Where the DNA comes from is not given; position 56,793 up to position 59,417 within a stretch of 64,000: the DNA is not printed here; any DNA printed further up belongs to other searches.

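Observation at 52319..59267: Four-gene envelope cluster: bitopic 774-aa protein, two paralogous OM-barrel-like proteins and a vWA-OmpA anchor, with no recognisable family for three of the four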

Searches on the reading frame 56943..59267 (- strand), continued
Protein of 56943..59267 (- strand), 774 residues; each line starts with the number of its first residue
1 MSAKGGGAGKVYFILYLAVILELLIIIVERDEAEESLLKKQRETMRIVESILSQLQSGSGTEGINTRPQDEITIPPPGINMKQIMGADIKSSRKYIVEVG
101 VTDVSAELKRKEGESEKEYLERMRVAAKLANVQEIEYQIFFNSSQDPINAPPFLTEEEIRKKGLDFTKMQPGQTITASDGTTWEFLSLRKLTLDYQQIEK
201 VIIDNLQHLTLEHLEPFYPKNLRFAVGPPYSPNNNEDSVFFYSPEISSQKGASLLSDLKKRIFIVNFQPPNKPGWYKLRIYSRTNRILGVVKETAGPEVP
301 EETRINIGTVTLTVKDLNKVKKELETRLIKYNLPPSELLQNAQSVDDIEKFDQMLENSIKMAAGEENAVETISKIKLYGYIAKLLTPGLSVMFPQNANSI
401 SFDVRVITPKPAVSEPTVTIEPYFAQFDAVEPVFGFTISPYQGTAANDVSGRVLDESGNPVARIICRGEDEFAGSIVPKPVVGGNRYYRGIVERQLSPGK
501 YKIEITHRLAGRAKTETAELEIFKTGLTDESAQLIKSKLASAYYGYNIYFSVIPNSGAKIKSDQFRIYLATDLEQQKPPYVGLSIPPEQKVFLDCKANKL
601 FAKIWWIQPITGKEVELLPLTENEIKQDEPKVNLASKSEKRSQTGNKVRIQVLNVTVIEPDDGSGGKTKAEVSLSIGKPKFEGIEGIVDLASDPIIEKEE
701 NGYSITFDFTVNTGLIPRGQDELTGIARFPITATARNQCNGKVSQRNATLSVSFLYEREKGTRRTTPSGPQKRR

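Call 35: search_protein_families(library=pfam, proteins=[P0423, P0425, P0429, P0433, P0445, P0461, P0462, P0473, P0479, P0501], max_evalue=0.01)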
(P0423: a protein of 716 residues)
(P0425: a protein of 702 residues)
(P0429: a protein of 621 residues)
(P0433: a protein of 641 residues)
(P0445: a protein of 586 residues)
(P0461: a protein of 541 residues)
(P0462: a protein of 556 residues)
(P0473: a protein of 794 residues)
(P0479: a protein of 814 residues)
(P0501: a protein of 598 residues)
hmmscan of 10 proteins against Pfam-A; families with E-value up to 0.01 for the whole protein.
P0423 (716 aa): 0 families

P0425 (702 aa): 0 families

P0429 (621 aa): 0 families

P0433 (641 aa): 0 families

P0445 (586 aa): 0 families

P0461 (541 aa): 0 families

P0462 (556 aa): 0 families

P0473 (794 aa): 1 family
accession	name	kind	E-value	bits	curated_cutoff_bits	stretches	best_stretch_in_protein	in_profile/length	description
PF18962.6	Por_Secre_tail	-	3.9e-05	24.3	27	1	712-793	1-75/75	Secretion system C-terminal sorting domain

P0479 (814 aa): 1 family
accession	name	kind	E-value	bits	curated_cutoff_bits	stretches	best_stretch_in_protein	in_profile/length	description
PF18962.6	Por_Secre_tail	-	1.9e-05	25.3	27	1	732-812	1-74/75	Secretion system C-terminal sorting domain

P0501 (598 aa): 1 family
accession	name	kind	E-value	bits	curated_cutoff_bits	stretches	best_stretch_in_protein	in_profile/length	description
PF18962.6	Por_Secre_tail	-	2.1e-08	34.8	27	1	517-597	1-75/75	Secretion system C-terminal sorting domain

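Call 38: find_related_loci(query=A1, collection=genome_contigs, flank=10000)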
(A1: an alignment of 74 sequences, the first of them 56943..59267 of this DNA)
Query A1 (774 aa) in genome_contigs; peptide patterns used: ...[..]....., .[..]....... (x = any residue, [..] = any of these).
304 stretches matched a pattern; 290 encode a relative of the query (tblastn E <= 1e-3); the best 80 are kept; 80 distinct loci.
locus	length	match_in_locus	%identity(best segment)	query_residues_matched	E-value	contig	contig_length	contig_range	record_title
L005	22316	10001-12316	88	1-774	0e+0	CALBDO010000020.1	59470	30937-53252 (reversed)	MAG: Candidatus Kapabacteria bacterium isolate R1_Bin_METABAT__89_1 genome assembly, contig: c_000000991775, whole genom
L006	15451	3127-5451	86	1-774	0e+0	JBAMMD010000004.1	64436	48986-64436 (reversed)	MAG: Candidatus Kapaibacterium sp. isolate MAG22 ExploCarb_3808S_S2_120_length_64436_cov_16, whole genome shotgun sequen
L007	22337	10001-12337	86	1-774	0e+0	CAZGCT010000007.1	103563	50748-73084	MAG TPA_asm: uncultured Hyphomicrobiales bacterium isolate binchicken_co40_53 genome assembly, contig: NODE_236_length_1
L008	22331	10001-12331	85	1-773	0e+0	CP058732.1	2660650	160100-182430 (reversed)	MAG: Candidatus Kapaibacterium sp. isolate Ch6 chromosome, complete genome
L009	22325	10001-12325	83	1-774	0e+0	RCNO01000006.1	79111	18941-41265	MAG: Bacteroidetes/Chlorobi group bacterium MS-B_bin-24 MS_under00008, whole genome shotgun sequence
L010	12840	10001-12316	81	1-774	0e+0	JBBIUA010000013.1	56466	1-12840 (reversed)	MAG: Ignavibacteria bacterium isolate QNF170220_bin_42 NODE_395_length_56466_cov_2.38141, whole genome shotgun sequence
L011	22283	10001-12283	74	11-773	0e+0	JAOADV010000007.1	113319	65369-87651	MAG: Ignavibacteria bacterium isolate SKW242 NODE_7_length_113319_cov_8.399896, whole genome shotgun sequence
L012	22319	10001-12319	70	1-774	0e+0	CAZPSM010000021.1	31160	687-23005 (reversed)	MAG TPA_asm: uncultured Hyphomicrobiales bacterium isolate binchicken_co135_216 genome assembly, contig: NODE_2704_lengt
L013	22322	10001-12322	54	3-774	0e+0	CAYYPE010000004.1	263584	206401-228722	MAG TPA_asm: uncultured Hyphomicrobiales bacterium isolate binchicken_co58_170 genome assembly, contig: NODE_26_length_2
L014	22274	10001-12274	53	3-761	0e+0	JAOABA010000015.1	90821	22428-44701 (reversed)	MAG: Candidatus Kapaibacterium sp. isolate SKW166 k141_1505361, whole genome shotgun sequence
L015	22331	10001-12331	50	3-773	0e+0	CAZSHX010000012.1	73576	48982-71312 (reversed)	MAG TPA_asm: uncultured Hyphomicrobiales bacterium isolate SRP284006_co1_568 genome assembly, contig: NODE_434_length_73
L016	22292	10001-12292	52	1-769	0e+0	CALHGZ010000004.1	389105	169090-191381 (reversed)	MAG: Candidatus Kapabacteria bacterium isolate N1_Bin_METABAT__253_1 genome assembly, contig: c_000002896452, whole geno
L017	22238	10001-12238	52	3-760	0e+0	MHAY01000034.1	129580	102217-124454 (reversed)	MAG: Ignavibacteria bacterium RIFOXYC2_FULL_35_21 rifoxyc2_full_scaffold_216, whole genome shotgun sequence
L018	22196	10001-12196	53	3-745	0e+0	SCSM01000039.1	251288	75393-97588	MAG: Bacteroidetes bacterium isolate FW215_bin.12 FW215_bin.12-114742, whole genome shotgun sequence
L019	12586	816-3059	52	3-760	0e+0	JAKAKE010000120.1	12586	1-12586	MAG: Bacteroidetes bacterium isolate WY4.bin46 NODE_6225_length_12586_cov_2.082270, whole genome shotgun sequence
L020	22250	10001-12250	52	3-754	0e+0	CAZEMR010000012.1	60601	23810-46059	MAG TPA_asm: uncultured Hyphomicrobiales bacterium isolate SRP252850_co1_161 genome assembly, contig: NODE_606_length_60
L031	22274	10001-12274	48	3-773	0e+0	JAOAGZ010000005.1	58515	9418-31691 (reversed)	MAG: Ignavibacteria bacterium isolate SKW44 NODE_5_length_58515_cov_5.689243, whole genome shotgun sequence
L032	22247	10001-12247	49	5-760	0e+0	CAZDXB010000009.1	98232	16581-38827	MAG TPA_asm: uncultured Hyphomicrobiales bacterium isolate SRP141376_co1_185 genome assembly, contig: NODE_545_length_98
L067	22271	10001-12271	42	3-760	4e-169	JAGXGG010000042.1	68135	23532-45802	MAG: Ignavibacteriota bacterium isolate LH_M33 k141_619211, whole genome shotgun sequence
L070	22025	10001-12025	45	6-676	2e-167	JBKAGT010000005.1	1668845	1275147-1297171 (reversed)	MAG: Chlorobiota bacterium isolate Ske_MAG9 Ske_MAG9_0005, whole genome shotgun sequence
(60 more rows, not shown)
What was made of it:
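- About 290 GTDB species carry the module (call 38), one locus per contig examined, as expected for a core envelope function.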

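Call 41: find_encoding_contigs(protein=P0429, flank=10000, max_places=3)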
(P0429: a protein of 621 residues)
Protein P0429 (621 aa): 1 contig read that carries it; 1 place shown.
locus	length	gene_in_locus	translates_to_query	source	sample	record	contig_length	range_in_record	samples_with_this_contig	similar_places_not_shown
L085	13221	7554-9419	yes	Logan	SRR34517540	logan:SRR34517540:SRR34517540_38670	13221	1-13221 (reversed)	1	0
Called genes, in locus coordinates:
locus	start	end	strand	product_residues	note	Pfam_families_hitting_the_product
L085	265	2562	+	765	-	PF07719:TPR_2 (faint), PF13428:TPR_14 (faint), PF13525:YfiO (faint), PF00515:TPR_1 (faint), PF13174:TPR_6 (faint), PF13432:TPR_16 (faint), PF13424:TPR_12 (faint), PF13181:TPR_8 (faint)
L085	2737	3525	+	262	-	PF10418:DHODB_Fe-S_bind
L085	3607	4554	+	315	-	PF01180:DHO_dh, PF01207:Dus (weak), PF03060:NMO (weak)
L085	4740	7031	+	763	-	PF00580:UvrD-helicase, PF01443:Viral_helicase1 (faint), PF13245:AAA_19, PF13604:AAA_30 (faint), PF13087:AAA_12 (faint), PF13361:UvrD_C, PF13538:UvrD_C_2, PF21196:PcrA_UvrD_tudor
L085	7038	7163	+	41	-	-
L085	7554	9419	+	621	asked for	-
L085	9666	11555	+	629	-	-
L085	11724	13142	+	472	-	-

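Call 42: find_encoding_contigs(protein=P0461, flank=10000, max_places=3)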
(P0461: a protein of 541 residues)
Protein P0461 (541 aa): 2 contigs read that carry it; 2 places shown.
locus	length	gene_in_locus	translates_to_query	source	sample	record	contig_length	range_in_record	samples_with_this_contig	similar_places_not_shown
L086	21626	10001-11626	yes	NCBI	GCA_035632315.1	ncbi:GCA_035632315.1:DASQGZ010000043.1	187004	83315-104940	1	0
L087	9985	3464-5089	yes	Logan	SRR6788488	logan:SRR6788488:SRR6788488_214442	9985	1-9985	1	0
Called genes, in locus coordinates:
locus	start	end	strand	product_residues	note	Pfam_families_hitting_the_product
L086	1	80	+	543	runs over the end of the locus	PF01523:PmbA_TldD_1st, PF19289:PmbA_TldD_3rd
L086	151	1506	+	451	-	PF01523:PmbA_TldD_1st, PF19290:PmbA_TldD_2nd (weak), PF19289:PmbA_TldD_3rd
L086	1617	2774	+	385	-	PF00155:Aminotran_1_2, PF01041:DegT_DnrJ_EryC1 (weak), PF01053:Cys_Met_Meta_PP (weak)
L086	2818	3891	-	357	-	PF21320:WHD_Rv2258c, PF05175:MTS (weak), PF13489:Methyltransf_23, PF13847:Methyltransf_31, PF08241:Methyltransf_11, PF08242:Methyltransf_12, PF13649:Methyltransf_25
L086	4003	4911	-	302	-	PF00165:HTH_AraC (faint), PF12833:HTH_18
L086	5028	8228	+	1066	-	PF01433:Peptidase_M1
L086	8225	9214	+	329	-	PF01408:GFO_IDH_MocA, PF22725:GFO_IDH_MocA_C3, PF02894:GFO_IDH_MocA_C (weak)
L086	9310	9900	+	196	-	PF00677:Lum_binding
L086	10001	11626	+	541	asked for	-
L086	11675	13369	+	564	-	-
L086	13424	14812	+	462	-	-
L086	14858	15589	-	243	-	PF00005:ABC_tran, PF13304:AAA_21 (faint)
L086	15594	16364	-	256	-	PF02405:MlaE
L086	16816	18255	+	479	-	PF00749:tRNA-synt_1c, PF19269:Anticodon_2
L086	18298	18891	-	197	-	PF13328:HD_4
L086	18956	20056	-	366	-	PF01926:MMR_HSR1, PF02421:FeoB_N, PF06071:YchF-GTPase_C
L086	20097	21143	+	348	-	PF00676:E1_dh, PF13292:DXP_synthase_N (weak), PF02775:TPP_enzyme_C (weak)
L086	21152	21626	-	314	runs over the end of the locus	PF00294:PfkB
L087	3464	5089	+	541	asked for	-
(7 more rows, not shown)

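Call 43: list_cluster_members(proteins=[P0461, P0429, P0445, P0423, P0437, P0462, P0433, P0425, P0411, P0410])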
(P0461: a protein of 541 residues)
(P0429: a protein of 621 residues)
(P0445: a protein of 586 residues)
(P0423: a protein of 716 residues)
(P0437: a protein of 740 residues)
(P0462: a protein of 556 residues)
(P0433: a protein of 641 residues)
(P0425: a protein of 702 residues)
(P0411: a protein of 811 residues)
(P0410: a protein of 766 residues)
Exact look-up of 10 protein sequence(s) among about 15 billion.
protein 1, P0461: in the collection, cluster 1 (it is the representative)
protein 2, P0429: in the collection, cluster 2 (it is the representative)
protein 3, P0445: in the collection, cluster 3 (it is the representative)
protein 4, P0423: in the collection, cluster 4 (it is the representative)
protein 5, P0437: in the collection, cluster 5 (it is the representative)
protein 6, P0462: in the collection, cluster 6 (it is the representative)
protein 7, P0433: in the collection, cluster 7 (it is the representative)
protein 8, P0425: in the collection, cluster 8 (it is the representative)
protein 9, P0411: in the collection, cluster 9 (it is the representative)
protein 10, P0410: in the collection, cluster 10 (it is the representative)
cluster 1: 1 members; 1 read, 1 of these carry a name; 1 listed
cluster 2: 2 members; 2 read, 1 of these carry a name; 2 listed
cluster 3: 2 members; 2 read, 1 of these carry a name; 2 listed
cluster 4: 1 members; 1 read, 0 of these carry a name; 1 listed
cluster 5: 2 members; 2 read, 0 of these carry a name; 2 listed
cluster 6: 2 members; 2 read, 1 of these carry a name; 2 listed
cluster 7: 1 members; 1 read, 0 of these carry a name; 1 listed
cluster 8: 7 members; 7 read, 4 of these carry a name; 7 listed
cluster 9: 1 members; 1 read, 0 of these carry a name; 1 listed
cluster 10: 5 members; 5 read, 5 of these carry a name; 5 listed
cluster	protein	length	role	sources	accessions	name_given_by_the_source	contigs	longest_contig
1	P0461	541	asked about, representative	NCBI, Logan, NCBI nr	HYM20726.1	MAG TPA: hypothetical protein VEW28_06960 [Candidatus Kapabacteria bacterium] | hypothetical protein [Candidatus Kapabacteria bacterium]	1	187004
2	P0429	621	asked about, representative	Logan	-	-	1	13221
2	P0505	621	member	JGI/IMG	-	hypothetical protein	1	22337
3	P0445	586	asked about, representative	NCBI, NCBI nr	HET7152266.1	MAG TPA: hypothetical protein VFJ29_00740 [Candidatus Kapabacteria bacterium] | hypothetical protein [Candidatus Kapabacteria bacterium]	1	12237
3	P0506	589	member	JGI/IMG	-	-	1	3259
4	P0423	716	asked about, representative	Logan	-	-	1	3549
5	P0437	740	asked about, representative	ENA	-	-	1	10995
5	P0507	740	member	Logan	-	-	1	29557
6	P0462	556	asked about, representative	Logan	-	-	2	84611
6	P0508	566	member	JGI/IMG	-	hypothetical protein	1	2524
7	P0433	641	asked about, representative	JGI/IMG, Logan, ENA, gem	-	-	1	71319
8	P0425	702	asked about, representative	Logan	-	-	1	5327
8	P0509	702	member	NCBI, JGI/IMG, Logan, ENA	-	hypothetical protein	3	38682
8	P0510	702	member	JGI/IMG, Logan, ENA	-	hypothetical protein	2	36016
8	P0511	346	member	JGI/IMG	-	hypothetical protein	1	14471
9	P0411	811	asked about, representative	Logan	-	-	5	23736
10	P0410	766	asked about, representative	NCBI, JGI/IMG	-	hypothetical protein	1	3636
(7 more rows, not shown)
